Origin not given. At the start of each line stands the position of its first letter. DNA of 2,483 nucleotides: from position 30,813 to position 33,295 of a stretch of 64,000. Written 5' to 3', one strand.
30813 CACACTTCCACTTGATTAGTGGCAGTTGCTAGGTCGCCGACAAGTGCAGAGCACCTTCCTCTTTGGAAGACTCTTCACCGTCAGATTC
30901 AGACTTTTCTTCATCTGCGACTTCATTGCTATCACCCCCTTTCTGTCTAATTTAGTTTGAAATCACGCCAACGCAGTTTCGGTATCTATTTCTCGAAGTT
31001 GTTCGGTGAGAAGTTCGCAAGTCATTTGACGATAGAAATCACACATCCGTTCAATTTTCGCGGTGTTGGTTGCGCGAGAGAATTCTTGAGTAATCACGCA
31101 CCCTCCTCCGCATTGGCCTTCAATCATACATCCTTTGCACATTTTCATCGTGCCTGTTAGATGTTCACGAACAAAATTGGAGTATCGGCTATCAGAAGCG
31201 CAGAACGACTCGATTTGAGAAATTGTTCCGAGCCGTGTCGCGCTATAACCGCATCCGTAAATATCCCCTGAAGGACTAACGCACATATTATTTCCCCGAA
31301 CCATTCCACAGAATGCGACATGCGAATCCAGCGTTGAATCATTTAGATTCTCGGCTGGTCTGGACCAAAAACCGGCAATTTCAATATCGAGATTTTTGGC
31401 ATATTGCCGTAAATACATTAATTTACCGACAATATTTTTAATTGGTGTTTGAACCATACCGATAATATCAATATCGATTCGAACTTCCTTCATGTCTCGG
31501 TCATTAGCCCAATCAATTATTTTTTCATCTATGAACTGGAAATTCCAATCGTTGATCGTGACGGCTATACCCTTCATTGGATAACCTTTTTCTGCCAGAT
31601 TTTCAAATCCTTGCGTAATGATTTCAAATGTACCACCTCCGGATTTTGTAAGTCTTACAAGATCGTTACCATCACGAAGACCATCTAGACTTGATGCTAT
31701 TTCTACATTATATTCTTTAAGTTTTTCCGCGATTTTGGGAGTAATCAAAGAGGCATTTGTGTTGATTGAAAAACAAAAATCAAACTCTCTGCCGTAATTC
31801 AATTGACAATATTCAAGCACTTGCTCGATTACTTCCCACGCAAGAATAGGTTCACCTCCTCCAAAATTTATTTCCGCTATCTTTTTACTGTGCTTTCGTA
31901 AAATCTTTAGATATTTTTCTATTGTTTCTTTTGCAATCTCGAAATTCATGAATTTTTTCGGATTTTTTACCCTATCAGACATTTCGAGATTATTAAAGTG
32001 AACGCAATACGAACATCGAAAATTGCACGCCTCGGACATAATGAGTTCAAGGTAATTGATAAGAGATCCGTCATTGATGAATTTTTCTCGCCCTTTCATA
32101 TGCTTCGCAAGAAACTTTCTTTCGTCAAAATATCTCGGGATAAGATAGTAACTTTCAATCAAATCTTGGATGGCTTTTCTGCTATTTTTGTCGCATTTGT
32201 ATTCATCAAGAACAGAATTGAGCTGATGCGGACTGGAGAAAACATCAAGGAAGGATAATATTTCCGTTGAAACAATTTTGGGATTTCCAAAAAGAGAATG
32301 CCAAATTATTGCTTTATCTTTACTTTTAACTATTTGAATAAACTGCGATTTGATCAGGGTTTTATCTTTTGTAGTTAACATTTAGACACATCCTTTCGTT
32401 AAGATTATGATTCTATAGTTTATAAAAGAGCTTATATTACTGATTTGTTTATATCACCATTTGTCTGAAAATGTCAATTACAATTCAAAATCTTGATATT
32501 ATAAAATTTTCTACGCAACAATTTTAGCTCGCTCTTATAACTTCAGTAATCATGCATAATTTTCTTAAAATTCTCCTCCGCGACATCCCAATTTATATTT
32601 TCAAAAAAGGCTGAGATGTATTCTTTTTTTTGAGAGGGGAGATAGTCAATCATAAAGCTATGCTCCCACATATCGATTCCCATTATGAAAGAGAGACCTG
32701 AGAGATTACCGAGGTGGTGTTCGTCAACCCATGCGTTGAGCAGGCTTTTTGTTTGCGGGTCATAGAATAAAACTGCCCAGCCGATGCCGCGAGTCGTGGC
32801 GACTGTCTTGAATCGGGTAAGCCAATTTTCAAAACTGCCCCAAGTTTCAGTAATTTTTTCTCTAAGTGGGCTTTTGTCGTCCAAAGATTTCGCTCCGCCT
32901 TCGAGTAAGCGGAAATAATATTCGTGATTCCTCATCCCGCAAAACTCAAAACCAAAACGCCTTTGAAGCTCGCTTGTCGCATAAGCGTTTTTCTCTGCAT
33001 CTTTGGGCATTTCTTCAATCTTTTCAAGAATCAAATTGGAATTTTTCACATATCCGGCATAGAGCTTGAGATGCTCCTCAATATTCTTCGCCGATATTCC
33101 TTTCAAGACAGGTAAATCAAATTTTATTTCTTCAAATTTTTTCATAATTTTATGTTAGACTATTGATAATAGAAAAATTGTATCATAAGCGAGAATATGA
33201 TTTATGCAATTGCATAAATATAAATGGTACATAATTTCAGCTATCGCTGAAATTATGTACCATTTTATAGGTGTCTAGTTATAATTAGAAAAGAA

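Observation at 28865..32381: Radical-SAM/SPASM peptide-maturase locus with a tightly coupled 32-aa Cys-rich ORF, GNAT, XRE regulator and secreted S1 protease: candidate undescribed RiPP-like system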

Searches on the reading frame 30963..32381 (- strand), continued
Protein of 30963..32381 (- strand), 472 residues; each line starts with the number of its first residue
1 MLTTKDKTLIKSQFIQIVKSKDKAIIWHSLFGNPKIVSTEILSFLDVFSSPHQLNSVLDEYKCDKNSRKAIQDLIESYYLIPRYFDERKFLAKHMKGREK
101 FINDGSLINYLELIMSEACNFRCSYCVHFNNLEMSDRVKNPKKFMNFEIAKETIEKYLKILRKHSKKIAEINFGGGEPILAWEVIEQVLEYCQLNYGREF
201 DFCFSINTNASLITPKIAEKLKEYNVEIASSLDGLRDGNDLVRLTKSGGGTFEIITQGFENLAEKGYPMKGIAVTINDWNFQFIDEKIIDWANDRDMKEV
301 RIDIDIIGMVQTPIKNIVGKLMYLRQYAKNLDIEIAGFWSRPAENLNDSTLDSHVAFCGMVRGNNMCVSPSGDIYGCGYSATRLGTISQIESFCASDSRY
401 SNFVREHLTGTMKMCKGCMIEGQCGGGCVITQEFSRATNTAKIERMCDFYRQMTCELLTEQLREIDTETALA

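Call 53: find_related_loci(query=A1, collection=viral_contigs, flank=5000)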
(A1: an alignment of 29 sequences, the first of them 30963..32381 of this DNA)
Query A1 (472 aa) in viral_contigs; peptide patterns used: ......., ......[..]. (x = any residue, [..] = any of these).
95 stretches matched a pattern; 19 encode a relative of the query (tblastn E <= 1e-3); 19 distinct loci.
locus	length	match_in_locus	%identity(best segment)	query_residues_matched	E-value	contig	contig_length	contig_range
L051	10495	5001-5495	29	99-265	9e-9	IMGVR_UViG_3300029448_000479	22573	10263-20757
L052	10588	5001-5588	25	103-297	6e-8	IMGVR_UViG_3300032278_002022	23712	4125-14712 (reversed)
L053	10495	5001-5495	27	99-265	6e-8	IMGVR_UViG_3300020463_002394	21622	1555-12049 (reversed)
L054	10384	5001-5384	28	115-260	7e-8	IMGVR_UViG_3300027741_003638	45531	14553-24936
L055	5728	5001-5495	25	99-265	5e-7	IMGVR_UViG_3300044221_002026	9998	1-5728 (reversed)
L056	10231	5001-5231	32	104-186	1e-6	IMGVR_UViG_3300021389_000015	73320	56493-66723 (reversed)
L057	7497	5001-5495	26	99-265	1e-6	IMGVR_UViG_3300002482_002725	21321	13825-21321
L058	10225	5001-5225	32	111-192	3e-6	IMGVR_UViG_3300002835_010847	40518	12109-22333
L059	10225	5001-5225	32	111-192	3e-6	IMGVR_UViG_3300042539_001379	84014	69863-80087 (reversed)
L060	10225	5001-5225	32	111-192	3e-6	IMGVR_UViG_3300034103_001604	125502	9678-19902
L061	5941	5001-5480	26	103-265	2e-6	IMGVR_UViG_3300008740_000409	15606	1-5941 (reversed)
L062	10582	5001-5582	22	104-303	5e-6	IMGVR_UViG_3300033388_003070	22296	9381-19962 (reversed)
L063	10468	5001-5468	27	108-265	5e-6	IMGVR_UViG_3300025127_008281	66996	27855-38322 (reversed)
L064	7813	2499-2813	28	119-237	1e-5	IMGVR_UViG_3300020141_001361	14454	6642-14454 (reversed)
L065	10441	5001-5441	24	161-314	6e-5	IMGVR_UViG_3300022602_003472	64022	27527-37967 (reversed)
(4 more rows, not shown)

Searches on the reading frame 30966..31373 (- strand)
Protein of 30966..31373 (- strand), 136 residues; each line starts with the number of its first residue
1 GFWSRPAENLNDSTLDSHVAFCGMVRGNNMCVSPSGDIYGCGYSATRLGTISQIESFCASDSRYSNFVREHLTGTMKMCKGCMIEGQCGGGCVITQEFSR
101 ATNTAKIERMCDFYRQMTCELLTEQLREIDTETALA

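Call 64: search_protein_families(library=pfam, proteins=[window:30966-31373:-], max_evalue=10)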
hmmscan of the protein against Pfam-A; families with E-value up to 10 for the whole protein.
seq(136 aa): 0 families

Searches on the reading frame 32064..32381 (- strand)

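Call 64: search_protein_families(library=pfam, proteins=[window:32064-32381:-], max_evalue=10)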
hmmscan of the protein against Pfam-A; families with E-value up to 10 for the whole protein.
seq(106 aa): 2 families
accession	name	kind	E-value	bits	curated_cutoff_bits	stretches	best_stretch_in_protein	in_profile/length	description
PF00667.26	FAD_binding_1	-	0.14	12.2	32.3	1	17-80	77-139/222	FAD binding domain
PF15935.10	RnlA_toxin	-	0.25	12.1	27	1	34-74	8-46/87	RNase LS, bacterial toxin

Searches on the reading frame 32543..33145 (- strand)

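Call 3: search_protein_families(library=pfam, proteins=[window:32543-33145:-], max_evalue=0.01)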
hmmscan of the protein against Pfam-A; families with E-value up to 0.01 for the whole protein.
window:32543-33145:- (200 aa): 2 families
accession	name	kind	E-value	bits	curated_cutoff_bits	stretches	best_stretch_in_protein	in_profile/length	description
PF02777.23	Sod_Fe_C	-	3e-23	82.2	20.9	1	92-191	3-101/102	Iron/manganese superoxide dismutases, C-terminal domain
PF00081.27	Sod_Fe_N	-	2.6e-05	25.1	27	1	17-81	18-81/82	Iron/manganese superoxide dismutases, alpha-hairpin domain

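Call 4: search_protein_families(library=ncbifam, proteins=[window:32543-33145:-], max_evalue=0.01)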
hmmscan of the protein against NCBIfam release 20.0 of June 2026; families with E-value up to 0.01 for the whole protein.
window:32543-33145:- (200 aa): 3 families
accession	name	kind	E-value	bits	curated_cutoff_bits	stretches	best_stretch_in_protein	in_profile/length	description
NF041312.1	Superox_dis_Halo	equivalog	1.3e-29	103.6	300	1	27-198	27-193/196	superoxide dismutase [Mn]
NF008177.0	PRK10925.1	equivalog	2.3e-14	53.7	363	1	25-195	28-204/206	superoxide dismutase [Mn]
NF007832.0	PRK10543.1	equivalog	6.1e-12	45.5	348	1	16-194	18-192/193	superoxide dismutase [Fe]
